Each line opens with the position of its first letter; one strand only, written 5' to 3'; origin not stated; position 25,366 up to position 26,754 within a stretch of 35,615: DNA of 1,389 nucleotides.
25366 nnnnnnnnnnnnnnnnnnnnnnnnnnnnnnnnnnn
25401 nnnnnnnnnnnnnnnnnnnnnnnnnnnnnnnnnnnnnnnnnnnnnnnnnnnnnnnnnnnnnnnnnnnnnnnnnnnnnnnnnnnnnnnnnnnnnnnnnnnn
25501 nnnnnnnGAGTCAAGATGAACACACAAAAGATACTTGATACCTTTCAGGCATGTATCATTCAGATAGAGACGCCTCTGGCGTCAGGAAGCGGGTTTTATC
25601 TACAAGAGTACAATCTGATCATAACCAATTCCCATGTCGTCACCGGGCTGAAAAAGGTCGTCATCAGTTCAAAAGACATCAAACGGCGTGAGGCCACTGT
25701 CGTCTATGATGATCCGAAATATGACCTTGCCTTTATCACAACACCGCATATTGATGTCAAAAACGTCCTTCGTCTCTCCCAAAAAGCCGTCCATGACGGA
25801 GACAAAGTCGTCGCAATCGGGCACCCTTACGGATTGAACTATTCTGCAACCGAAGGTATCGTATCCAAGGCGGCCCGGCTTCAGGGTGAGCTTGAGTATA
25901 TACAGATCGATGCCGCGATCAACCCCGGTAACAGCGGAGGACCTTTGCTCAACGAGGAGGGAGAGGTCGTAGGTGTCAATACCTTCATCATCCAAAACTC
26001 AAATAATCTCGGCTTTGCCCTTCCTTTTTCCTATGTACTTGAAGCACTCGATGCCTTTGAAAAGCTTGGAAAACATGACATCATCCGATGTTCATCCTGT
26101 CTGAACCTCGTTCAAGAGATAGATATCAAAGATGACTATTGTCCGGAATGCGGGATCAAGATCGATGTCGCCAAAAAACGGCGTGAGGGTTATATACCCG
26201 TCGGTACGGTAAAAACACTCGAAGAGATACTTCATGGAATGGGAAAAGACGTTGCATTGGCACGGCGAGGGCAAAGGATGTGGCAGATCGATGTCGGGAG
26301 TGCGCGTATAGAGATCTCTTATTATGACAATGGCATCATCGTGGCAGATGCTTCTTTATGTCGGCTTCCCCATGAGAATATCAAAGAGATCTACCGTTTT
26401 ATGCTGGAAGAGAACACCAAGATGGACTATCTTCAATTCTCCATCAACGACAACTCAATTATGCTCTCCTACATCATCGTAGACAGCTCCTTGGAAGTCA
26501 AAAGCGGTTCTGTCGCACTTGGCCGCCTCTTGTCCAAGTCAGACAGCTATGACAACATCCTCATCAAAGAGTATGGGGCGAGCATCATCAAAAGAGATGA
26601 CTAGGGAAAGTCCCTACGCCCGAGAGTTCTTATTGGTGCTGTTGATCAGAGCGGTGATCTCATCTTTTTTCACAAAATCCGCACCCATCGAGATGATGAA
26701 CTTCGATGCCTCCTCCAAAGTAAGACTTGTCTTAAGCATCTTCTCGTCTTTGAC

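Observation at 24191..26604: Two-gene module: YbjN/secretion-chaperone-like protein plus cytoplasmic trypsin-like protease fused to a Zn-ribbon and a YbjN-like segment. Candidate uncharacterised protease-based regulatory or conflict system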

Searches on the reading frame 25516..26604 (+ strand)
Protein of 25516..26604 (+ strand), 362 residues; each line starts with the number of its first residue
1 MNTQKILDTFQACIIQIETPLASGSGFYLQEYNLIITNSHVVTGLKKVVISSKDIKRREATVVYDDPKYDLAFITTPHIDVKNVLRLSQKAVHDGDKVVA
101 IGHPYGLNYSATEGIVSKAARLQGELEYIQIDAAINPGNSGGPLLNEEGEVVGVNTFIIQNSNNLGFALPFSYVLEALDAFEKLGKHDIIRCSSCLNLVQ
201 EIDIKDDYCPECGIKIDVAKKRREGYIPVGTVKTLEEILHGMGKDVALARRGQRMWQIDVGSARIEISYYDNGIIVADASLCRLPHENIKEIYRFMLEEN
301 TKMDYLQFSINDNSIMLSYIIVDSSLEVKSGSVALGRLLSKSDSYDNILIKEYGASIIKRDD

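Call 3: search_protein_families(library=pfam, proteins=[window:25516-26604:+], max_evalue=1)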
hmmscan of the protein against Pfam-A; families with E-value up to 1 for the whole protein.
window:25516-26604:+ (362 aa): 8 families
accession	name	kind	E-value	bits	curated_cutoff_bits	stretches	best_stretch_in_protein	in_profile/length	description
PF13365.12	Trypsin_2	-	1.7e-28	100.6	27.6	1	24-154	1-144/144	Trypsin-like peptidase domain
PF00089.32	Trypsin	-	3.3e-14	53.7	20.6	1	25-175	28-217/220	Trypsin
PF10459.15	Peptidase_S46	-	0.003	16.7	22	1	135-155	630-650/698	Peptidase S46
PF08772.16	Zn_ribbon_NOB1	-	0.015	15.8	24.9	1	189-214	8-31/72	Nin one binding (NOB1) Zn-ribbon like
PF05579.19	Peptidase_S32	-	0.02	14.6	24.7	1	136-156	206-226/297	Equine arteritis virus serine endopeptidase S32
PF17032.10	Zn_ribbon_15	-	0.06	14.6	28.9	1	183-213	46-73/73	zinc-ribbon family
PF00949.27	Peptidase_S7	-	0.15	12.4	20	1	127-167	85-128/131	Peptidase S7, Flavivirus NS3 serine protease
PF10122.14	Zn_ribbon_Com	-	0.22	11.5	22.9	0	336-351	11-26/52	Mu-like prophage protein Com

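Call 4: search_protein_families(library=ncbifam, proteins=[window:25516-26604:+], max_evalue=1)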
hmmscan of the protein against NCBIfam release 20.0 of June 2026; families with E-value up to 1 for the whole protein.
window:25516-26604:+ (362 aa): 15 families
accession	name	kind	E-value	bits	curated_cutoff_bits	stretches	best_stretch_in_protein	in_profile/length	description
TIGR02037.1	degP_htrA_DO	subfamily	1e-46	159.8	416.2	1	22-186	60-232/434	Do family serine endopeptidase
NF041521.1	HhoA_HhoB_HtrA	equivalog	4.8e-41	141.2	450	1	22-176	57-218/335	HhoA/HhoB/HtrA family serine endopeptidase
NF047968.1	SerProtHtrA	equivalog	7.5e-33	114.4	470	1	22-187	87-262/357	serine protease HtrA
NF033740.0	MarP_fam_protase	equivalog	7.9e-30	104.2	250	1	22-183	211-379/390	MarP family serine protease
TIGR02038.1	protease_degS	equivalog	1.2e-29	103.6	422.95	1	23-179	79-244/351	outer membrane-stress sensor serine endopeptidase DegS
NF008147.1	PRK10898.1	equivalog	1.1e-27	97.1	408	1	23-174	79-240/352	outer membrane-stress sensor serine endopeptidase DegS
NF008189.1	PRK10942.1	equivalog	3.5e-26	91.7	720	1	24-175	115-275/477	serine endoprotease DegP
NF007526.1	PRK10139.1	equivalog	4.4e-24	85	756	1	32-171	102-249/456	serine endoprotease DegQ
NF040960.1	MamE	equivalog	3.7e-23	82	800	1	24-170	124-282/659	magnetosome formation protease MamE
NF050055.1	SerProtHtrAMycob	equivalog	3e-22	79.2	800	1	19-186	224-411/502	serine protease HtrA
NF053637.1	SerProtHtrAspr2045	equivalog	1.6e-21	76.7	650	1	31-193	115-292/394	serine protease HtrA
NF040961.1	MamO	equivalog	4.7e-11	41.7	800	1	23-175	99-260/648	magnetosome protein MamO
NF040533.1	endo_SpGH101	exception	0.0036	14.5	2900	1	42-157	208-324/1962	SpGH101 family endo-alpha-N-acetylgalactosaminidase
NF045841.1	Ig_SerProt_MIP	equivalog_domain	0.021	14.5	125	1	125-190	300-370/401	MIP family Ig-specific serine endopeptidase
NF011481.0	PRK14890.1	equivalog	0.07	13.2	61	1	189-221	9-43/61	putative Zn-ribbon RNA-binding protein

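Call 5: search_protein_families(library=padloc, proteins=[window:25516-26604:+], max_evalue=1)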
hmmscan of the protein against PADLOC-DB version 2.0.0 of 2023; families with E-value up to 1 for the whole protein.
window:25516-26604:+ (362 aa): 5 families
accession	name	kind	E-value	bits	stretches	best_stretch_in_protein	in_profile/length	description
PDLC02960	RT-Protease_XI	-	1.3e-21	75.1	1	12-158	338-486/506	single gene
PDLC02959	RT-Protease_XI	-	4.6e-21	73.3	1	12-176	340-506/510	single gene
PDLC00169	HamA1|HamA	-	9.6e-08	28.9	1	17-218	22-226/483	DUF1837 domain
PDLC05022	PDC-S45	-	2.8e-05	21.2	1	1-53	11-75/293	-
PDLC04593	PDC-M35A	-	6.3e-05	20.9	1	23-153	22-176/216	-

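Call 7: find_homologous_proteins(query=window:25516-26604:+)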
Query window:25516-26604:+ (362 aa): 7368 proteins with E <= 0.001 among 8000 candidates; the best 120 are listed.
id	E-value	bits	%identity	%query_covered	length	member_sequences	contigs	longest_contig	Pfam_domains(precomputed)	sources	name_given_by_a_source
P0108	6.8e-230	780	97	100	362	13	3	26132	PF13365.13,PF00089.33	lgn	-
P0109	1.1e-225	766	94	100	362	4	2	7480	PF13365.13,PF00089.33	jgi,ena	-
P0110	6.6e-217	737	91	100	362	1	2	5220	PF13365.13,PF00089.33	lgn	-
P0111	3.3e-204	696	86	100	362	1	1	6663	PF13365.13,PF00089.33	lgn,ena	-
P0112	1.8e-201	687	84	100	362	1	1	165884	PF13365.13,PF00089.33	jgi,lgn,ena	-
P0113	3.9e-201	685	84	100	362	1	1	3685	PF13365.13,PF00089.33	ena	-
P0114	4.4e-201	685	84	100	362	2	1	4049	PF13365.13,PF00089.33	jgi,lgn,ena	-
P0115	1.4e-200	684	84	100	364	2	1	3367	PF13365.13,PF00089.33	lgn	-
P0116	3.3e-200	682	83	100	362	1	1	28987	PF13365.13,PF00089.33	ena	-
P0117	4.2e-200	682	85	100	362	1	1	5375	PF13365.13,PF00089.33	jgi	-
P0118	1.2e-199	681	83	100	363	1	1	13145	PF13365.13,PF00089.33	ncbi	-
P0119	2.1e-199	680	84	100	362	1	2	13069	PF13365.13,PF00089.33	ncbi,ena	-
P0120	2.8e-199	679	83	100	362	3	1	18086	PF13365.13,PF00089.33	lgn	-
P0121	3.4e-198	676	84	100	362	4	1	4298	PF13365.13,PF00089.33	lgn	-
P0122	3.8e-198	676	83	100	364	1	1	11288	PF13365.13,PF00089.33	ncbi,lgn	-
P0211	2.4e-142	492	62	100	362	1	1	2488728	PF13365.13,PF00089.33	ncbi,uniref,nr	ncbi:trypsin-like peptidase domain-containing protein [Candidatus Sulfurimonas marisnigri]|uniref:Tr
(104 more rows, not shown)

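Call 13: search_protein_families(library=pfam, alignment_id=A2, max_evalue=1)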
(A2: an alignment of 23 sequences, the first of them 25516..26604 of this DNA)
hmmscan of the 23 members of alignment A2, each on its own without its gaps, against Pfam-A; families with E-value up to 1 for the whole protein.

A. member 1, window:25516-26604:+ (362 aa): 8 families
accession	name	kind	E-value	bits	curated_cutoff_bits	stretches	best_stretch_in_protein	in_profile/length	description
PF13365.12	Trypsin_2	-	1.7e-28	100.6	27.6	1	24-154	1-144/144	Trypsin-like peptidase domain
PF00089.32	Trypsin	-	3.3e-14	53.7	20.6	1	25-175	28-217/220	Trypsin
PF10459.15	Peptidase_S46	-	0.003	16.7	22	1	135-155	630-650/698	Peptidase S46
PF08772.16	Zn_ribbon_NOB1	-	0.015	15.8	24.9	1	189-214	8-31/72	Nin one binding (NOB1) Zn-ribbon like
PF05579.19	Peptidase_S32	-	0.02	14.6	24.7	1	136-156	206-226/297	Equine arteritis virus serine endopeptidase S32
PF17032.10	Zn_ribbon_15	-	0.06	14.6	28.9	1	183-213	46-73/73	zinc-ribbon family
PF00949.27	Peptidase_S7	-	0.15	12.4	20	1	127-167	85-128/131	Peptidase S7, Flavivirus NS3 serine protease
PF10122.14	Zn_ribbon_Com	-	0.22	11.5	22.9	0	336-351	11-26/52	Mu-like prophage protein Com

B. families by the number of members that match (of 23 scanned): 57 families (the first 25 are shown)
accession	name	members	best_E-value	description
PF13365.12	Trypsin_2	23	1.6e-30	Trypsin-like peptidase domain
PF00089.32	Trypsin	23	1.1e-15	Trypsin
PF10459.15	Peptidase_S46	22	0.0012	Peptidase S46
PF08772.16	Zn_ribbon_NOB1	21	0.0017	Nin one binding (NOB1) Zn-ribbon like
PF17032.10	Zn_ribbon_15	21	0.0045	zinc-ribbon family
PF05579.19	Peptidase_S32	17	0.00043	Equine arteritis virus serine endopeptidase S32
PF21344.3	Zn_ribbon_LysW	11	0.0018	Alpha-aminoadipate carrier protein LysW-like, globular domain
PF23548.1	Zn_ribbon_FGT1_2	11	0.047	FORGETTER1 second zinc ribbon domain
PF13248.11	Zn_ribbon_3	10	0.0036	zinc-ribbon domain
PF07191.17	Zn_ribbon_6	10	0.011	Double zinc ribbon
PF06093.19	Spt4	9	0.025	Spt4/RpoE2 zinc finger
PF22289.1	DmmA-like_C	9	0.086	Dimethylamine monooxygenase subunit DmmA-like, C-terminal domain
PF17848.7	Zn_ribbon_ACC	8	0.013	Acetyl-CoA carboxylase zinc finger domain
PF23145.1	Zf_2nd_IFT121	7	0.0054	IFT121, second zinc finger domain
PF12773.13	DZR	7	0.023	Double zinc ribbon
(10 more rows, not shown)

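Call 26: predict_structure(alignment_id=A2)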
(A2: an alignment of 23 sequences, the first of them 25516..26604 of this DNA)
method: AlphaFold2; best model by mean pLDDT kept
length: 362 residues; sequences in the alignment: 23
mean_pLDDT: 88.2   pTM: 0.85
mean pLDDT of the five models: 88.2, 87.5, 87.2, 82.3, 79.0
residues with pLDDT >= 90: 219; 70-90: 116; 50-70: 26; < 50: 1
segments of 3 or more residues with pLDDT < 50: none
pLDDT, mean of each block of 10 residues (from residue 1): 85 91 91 95 94 89 95 90 91 90 70 85 71 72 92 80 78 95 94 95 96 95 92 94 93 89 90 89 88 92 85 87 79 90 92 88 54
secondary structure, 60 per line:
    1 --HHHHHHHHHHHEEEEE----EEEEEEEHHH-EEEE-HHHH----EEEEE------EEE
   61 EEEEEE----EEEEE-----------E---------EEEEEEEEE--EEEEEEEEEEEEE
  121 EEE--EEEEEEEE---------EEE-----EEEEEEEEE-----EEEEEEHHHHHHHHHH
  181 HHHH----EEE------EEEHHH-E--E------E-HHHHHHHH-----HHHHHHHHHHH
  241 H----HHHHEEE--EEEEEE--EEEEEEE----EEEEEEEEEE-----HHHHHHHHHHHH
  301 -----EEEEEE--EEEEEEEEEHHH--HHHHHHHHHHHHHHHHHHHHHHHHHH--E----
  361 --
elements in order: H3-13 E14-18 E23-29 E34-37 H39-42 E47-51 E58-66 E71-75 E97-105 E108-123 E126-133 E143-145 E151-159 E165-170 H171-184 E189-191 E198-200 H217-224 H230-241 H246-249 E250-252 E255-260 E263-269 E274-283 H289-300 E306-311 E314-322 H328-353

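Call 30: fold_search(model_id=the predicted structure, library=pdb)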
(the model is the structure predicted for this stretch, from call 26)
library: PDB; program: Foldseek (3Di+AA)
matches with E <= 10: 1403; with E <= 0.001: 673
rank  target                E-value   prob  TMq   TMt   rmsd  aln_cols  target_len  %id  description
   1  8se8_K                9.9e-16  1.00  0.43  0.81   2.8       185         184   36  HTRA-1 PD/SA bound to CKP 1G10 (released 2024-07-03)
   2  6z0y_B                2.2e-15  1.00  0.44  0.79   2.6       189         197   36  HtrA1 inactive protease domain S328A with CARASIL mutations D174R R274Q (released 2021-05-19)
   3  6z0x_B                2.4e-15  1.00  0.45  0.79   2.9       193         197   35  HtrA1 inactive protease domain S328A with CARASIL mutations D174R R274Q (released 2021-05-19)
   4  7co2_A                2.7e-15  1.00  0.45  0.54   3.3       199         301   31  HtrA-type protease AlgW with tripeptide (released 2021-03-10)
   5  8se7_A                3.8e-15  1.00  0.44  0.78   3.0       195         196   36  HTRA-1 PDSA bound to CKP 1A8 (released 2024-07-03)
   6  6z0x_A                4.5e-15  1.00  0.44  0.77   2.5       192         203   35  HtrA1 inactive protease domain S328A with CARASIL mutations D174R R274Q (released 2021-05-19)
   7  8se7_K                4.7e-15  1.00  0.42  0.76   3.1       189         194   36  HTRA-1 PDSA bound to CKP 1A8 (released 2024-07-03)
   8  8sdp_B                5.9e-15  1.00  0.42  0.76   3.2       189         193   36  HTRA-1 PDSA bound to CKP 3A7 (released 2024-07-03)
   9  8sdp_C                5.9e-15  1.00  0.43  0.78   3.5       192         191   35  HTRA-1 PDSA bound to CKP 3A7 (released 2024-07-03)
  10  6z0x_C                6.2e-15  1.00  0.45  0.78   3.0       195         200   36  HtrA1 inactive protease domain S328A with CARASIL mutations D174R R274Q (released 2021-05-19)
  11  4ri0_A                6.6e-15  1.00  0.43  0.51   3.3       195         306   35  Serine Protease HtrA3, mutationally inactivated (released 2014-10-29)
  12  3pv5_A                6.6e-15  1.00  0.46  0.42  19.6       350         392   24  Structure of Legionella fallonii DegQ (N189G/P190G variant) (released 2011-06-15)
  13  8se8_C                9.2e-15  1.00  0.43  0.77   2.9       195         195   35  HTRA-1 PD/SA bound to CKP 1G10 (released 2024-07-03)
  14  6z0e_B                9.7e-15  1.00  0.44  0.81   3.0       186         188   37  HtrA1 inactive protease domain S328A with CARASIL mutation R274Q (released 2021-05-19)
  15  8se7_F                9.7e-15  1.00  0.44  0.78   3.0       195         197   35  HTRA-1 PDSA bound to CKP 1A8 (released 2024-07-03)
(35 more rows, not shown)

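Call 96: find_encoding_contigs(protein=P0211, flank=7000, max_places=1)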
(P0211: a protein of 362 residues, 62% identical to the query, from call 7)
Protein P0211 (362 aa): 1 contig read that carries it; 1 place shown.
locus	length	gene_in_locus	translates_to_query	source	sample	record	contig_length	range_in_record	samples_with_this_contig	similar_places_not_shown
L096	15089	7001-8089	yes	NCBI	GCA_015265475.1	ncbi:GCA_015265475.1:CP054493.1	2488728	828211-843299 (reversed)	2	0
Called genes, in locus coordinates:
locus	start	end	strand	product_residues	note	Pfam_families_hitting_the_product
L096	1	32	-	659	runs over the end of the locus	PF04879:Molybdop_Fe4S4 (weak), PF00384:Molybdopterin, PF01568:Molydop_binding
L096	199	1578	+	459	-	PF13379:NMT1_2, PF09084:NMT1 (faint)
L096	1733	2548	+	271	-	PF00528:BPD_transp_1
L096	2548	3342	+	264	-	PF00005:ABC_tran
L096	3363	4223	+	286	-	-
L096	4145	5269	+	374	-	PF13672:PP2C_2, PF00481:PP2C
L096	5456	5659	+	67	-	-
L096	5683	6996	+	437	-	-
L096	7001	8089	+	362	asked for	PF00089:Trypsin, PF13365:Trypsin_2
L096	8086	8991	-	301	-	-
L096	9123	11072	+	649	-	PF19310:TOP_N, PF01432:Peptidase_M3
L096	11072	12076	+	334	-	PF19580:Exo_endo_phos_3, PF03372:Exo_endo_phos, PF19580:Exo_endo_phos_3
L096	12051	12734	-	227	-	PF03167:UDG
